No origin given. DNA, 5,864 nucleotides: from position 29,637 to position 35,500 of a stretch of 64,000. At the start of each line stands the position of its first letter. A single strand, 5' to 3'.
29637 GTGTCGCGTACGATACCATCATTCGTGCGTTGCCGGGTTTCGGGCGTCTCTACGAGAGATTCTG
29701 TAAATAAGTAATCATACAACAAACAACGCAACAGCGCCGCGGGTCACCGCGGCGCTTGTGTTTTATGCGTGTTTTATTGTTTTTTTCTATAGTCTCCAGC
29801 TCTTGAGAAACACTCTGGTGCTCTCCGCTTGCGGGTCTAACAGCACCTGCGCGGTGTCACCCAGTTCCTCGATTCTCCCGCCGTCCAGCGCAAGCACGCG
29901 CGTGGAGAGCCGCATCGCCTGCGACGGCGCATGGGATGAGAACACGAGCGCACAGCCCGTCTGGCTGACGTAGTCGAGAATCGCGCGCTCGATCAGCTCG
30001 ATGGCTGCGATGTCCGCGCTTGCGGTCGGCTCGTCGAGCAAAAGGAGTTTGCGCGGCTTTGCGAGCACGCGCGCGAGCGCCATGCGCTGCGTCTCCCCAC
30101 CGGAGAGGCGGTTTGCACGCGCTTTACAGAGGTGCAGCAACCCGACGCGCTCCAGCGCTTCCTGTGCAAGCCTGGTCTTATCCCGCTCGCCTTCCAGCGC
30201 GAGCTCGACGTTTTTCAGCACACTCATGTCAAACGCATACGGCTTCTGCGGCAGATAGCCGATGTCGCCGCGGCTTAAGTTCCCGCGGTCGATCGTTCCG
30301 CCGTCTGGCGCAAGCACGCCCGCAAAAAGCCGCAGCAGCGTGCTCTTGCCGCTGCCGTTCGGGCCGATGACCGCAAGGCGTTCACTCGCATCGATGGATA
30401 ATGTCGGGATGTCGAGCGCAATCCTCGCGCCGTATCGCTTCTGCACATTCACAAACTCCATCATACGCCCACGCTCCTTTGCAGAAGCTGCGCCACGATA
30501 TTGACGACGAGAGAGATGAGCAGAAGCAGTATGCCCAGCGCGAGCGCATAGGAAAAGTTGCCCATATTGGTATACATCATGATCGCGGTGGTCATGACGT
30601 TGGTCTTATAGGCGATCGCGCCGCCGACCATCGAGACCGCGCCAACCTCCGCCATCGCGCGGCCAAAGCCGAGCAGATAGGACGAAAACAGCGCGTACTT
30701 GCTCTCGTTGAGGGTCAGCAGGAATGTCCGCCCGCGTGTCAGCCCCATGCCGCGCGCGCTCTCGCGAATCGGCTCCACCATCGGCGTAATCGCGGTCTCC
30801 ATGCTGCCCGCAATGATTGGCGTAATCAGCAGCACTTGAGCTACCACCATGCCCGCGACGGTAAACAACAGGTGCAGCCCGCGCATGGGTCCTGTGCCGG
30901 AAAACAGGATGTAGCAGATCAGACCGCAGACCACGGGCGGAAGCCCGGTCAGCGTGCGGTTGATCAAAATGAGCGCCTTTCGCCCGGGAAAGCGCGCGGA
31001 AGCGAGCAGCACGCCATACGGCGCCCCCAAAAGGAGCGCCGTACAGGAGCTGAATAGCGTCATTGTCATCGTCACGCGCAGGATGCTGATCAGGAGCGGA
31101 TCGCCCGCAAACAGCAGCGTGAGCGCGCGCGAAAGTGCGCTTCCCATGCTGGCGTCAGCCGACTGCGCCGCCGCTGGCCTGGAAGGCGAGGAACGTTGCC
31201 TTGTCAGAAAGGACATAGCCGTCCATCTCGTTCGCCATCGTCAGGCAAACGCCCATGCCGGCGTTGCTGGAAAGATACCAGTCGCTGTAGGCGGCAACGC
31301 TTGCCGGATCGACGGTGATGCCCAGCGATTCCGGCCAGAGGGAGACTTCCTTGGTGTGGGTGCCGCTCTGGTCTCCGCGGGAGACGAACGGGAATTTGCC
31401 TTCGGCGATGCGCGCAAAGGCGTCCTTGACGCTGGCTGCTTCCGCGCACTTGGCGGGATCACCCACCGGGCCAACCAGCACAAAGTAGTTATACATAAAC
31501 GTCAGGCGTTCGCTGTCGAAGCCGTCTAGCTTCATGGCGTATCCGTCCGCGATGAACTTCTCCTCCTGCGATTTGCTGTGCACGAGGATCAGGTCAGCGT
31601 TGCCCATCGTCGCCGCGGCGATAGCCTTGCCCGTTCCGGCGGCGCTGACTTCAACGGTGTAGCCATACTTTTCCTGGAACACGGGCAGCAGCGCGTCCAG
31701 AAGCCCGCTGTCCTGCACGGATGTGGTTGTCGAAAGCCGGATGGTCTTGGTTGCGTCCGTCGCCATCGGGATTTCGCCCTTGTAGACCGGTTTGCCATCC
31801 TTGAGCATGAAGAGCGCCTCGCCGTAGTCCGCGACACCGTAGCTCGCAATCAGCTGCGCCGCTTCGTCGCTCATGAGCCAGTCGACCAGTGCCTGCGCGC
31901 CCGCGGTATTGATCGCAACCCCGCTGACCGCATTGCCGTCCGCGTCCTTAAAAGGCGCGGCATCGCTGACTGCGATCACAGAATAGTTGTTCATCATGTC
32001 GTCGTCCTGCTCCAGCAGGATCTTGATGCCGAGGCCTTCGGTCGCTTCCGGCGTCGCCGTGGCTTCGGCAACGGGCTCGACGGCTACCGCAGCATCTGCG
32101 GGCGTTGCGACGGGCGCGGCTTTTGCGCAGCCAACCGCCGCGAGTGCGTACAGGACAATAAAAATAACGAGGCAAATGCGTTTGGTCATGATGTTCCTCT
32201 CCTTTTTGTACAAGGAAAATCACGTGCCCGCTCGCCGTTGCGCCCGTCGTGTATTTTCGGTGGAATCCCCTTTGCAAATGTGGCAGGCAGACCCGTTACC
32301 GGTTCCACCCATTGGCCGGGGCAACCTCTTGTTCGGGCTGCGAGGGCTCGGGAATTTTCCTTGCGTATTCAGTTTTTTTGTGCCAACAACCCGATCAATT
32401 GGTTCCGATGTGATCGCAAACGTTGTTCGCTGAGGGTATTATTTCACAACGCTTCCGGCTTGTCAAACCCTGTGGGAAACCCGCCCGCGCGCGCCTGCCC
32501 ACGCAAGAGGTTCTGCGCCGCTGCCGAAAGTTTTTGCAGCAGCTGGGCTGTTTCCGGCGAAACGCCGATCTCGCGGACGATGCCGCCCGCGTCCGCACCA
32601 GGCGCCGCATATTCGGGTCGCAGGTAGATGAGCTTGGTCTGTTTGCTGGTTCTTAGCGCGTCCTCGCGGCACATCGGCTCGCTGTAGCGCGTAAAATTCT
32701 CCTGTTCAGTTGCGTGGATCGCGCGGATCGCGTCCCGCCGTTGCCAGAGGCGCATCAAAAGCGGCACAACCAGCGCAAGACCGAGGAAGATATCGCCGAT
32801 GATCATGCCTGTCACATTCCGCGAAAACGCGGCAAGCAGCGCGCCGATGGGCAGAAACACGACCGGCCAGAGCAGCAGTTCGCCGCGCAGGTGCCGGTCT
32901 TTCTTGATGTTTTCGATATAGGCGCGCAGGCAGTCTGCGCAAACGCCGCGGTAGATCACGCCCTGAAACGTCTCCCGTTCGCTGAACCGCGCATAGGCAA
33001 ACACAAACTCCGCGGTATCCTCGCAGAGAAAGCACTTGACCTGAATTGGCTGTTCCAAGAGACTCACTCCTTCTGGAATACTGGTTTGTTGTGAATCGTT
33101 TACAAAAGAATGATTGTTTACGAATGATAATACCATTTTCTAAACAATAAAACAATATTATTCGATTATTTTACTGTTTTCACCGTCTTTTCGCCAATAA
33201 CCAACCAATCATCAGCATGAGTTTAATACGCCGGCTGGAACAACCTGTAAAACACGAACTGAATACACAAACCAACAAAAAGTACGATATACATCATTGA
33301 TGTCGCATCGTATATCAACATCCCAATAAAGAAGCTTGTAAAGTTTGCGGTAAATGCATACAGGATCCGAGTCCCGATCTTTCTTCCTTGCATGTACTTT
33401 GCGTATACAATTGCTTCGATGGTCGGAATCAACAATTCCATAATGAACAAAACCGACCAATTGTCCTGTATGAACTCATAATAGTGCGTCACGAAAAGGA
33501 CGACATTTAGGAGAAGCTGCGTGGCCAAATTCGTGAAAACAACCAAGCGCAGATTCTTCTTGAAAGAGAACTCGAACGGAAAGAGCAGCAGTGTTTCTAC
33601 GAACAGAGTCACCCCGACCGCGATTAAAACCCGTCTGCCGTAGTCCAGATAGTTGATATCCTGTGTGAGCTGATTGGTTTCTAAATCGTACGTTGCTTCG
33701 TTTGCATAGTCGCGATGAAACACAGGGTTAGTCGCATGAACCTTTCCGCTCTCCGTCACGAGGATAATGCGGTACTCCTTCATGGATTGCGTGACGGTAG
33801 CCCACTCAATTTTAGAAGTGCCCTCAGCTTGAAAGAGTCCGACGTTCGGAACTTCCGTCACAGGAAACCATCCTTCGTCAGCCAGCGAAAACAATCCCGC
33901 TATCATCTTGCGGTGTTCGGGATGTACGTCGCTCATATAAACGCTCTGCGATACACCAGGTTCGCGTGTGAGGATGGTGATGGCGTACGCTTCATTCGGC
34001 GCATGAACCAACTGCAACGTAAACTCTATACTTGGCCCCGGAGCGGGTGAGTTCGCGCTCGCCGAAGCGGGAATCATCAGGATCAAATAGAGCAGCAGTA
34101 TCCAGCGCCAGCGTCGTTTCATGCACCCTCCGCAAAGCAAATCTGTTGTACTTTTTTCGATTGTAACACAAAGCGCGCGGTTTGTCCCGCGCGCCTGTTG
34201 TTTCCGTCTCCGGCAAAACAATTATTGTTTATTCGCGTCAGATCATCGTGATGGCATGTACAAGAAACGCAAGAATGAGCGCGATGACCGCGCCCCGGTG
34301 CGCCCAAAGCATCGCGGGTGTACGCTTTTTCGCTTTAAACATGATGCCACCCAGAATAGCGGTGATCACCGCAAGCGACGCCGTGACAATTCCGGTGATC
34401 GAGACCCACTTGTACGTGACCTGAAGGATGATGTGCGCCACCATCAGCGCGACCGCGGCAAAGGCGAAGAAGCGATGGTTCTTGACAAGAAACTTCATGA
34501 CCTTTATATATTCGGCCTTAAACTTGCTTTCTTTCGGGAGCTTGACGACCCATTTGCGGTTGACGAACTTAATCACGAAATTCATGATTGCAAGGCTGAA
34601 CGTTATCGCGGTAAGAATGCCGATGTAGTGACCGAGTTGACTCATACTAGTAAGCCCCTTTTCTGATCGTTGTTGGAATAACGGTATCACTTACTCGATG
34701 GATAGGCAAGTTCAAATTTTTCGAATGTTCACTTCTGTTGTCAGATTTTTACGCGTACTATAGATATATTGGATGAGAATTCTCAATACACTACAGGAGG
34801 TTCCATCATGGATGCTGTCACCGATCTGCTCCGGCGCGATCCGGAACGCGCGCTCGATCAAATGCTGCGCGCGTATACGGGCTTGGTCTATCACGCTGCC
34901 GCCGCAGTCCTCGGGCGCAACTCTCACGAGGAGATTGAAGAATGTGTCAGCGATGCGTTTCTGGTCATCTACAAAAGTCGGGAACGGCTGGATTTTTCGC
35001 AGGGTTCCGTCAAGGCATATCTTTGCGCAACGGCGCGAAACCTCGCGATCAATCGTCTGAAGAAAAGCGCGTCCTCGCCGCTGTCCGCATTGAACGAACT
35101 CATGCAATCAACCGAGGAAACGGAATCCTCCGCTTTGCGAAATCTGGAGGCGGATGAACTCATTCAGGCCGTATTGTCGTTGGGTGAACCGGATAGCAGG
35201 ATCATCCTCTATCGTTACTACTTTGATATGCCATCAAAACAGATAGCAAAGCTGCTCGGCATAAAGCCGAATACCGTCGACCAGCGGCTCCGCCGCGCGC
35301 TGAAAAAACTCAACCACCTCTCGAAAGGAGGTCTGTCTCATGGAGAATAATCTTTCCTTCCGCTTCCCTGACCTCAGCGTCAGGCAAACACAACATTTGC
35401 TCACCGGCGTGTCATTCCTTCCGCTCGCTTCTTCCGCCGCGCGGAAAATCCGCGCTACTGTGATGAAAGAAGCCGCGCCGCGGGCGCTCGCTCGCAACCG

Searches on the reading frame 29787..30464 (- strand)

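Call 77: search_protein_families(library=pfam, proteins=[window:29787-30464:-], max_evalue=0.001)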
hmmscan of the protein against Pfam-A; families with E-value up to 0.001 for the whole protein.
window:29787-30464:- (225 aa): 6 families
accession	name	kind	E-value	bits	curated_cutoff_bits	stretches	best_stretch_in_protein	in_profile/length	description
PF00005.33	ABC_tran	-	2e-29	103.4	25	1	21-148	5-137/137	ABC transporter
PF13304.12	AAA_21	-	1e-10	42.6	27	1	31-72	3-50/304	AAA domain, putative AbiEii toxin, Type IV TA system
PF02463.25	SMC_N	-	3.2e-05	23.9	40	0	30-44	27-41/220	RecF/RecN/SMC N terminal domain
PF13555.12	AAA_29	-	9.9e-05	22.5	27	1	22-54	17-49/61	P-loop containing region of AAA domain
PF13191.12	AAA_16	-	0.00093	20.2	32.6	0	29-134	26-124/167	AAA ATPase domain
PF13401.12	AAA_22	-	0.00094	19.9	27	0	30-174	8-119/130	AAA domain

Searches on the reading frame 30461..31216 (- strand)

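Call 77: search_protein_families(library=pfam, proteins=[window:30461-31216:-], max_evalue=0.001)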
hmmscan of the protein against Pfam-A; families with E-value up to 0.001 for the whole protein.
window:30461-31216:- (251 aa): 1 family
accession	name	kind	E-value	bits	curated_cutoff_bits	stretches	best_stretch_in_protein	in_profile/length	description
PF00528.27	BPD_transp_1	-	2.9e-10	40.6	26.4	1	64-249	1-182/184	Binding-protein-dependent transport system inner membrane component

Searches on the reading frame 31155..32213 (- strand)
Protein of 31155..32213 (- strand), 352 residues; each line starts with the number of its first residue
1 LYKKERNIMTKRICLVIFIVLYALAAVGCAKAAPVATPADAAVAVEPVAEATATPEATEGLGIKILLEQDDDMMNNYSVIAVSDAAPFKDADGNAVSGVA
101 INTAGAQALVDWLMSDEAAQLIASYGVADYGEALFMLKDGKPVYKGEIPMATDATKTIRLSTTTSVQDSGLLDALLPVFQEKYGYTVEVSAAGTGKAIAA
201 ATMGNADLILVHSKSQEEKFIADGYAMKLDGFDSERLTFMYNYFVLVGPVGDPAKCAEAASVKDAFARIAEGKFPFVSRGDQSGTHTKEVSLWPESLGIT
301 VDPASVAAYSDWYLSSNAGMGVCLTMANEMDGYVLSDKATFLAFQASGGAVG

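Call 27: search_protein_families(library=pfam, proteins=[window:31155-32213:-], max_evalue=0.0001)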
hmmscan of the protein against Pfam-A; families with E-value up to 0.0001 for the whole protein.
window:31155-32213:- (352 aa): 2 families
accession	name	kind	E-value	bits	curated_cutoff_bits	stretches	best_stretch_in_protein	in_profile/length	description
PF12849.12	PBP_like_2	-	1.1e-31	111.1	27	1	158-346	9-209/267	PBP superfamily domain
PF13531.11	SBP_bac_11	-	3.2e-10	40.6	25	1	171-265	12-102/227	Bacterial extracellular solute-binding protein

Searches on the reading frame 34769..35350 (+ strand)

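Call 77: search_protein_families(library=pfam, proteins=[window:34769-35350:+], max_evalue=0.001)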
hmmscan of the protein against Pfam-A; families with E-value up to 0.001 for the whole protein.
window:34769-35350:+ (193 aa): 6 families
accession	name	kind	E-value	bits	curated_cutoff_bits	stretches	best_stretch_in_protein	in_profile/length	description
PF08281.18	Sigma70_r4_2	-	3.5e-16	59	25.7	1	129-181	2-54/54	Sigma-70, region 4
PF04542.20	Sigma70_r2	-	5.5e-13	49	24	1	33-101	2-69/71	Sigma-70 region 2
PF04545.22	Sigma70_r4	-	3.6e-08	33.2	24.1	1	138-181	5-48/50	Sigma-70, region 4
PF04967.18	HTH_10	-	9.9e-06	25.7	23.1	1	156-181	26-51/53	HTH DNA binding domain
PF00196.25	GerE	-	7.1e-05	22.8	23.5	1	151-185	15-49/57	Bacterial regulatory proteins, luxR family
PF13384.12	HTH_23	-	0.00063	19.9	24.6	0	154-176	18-40/50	Homeodomain-like domain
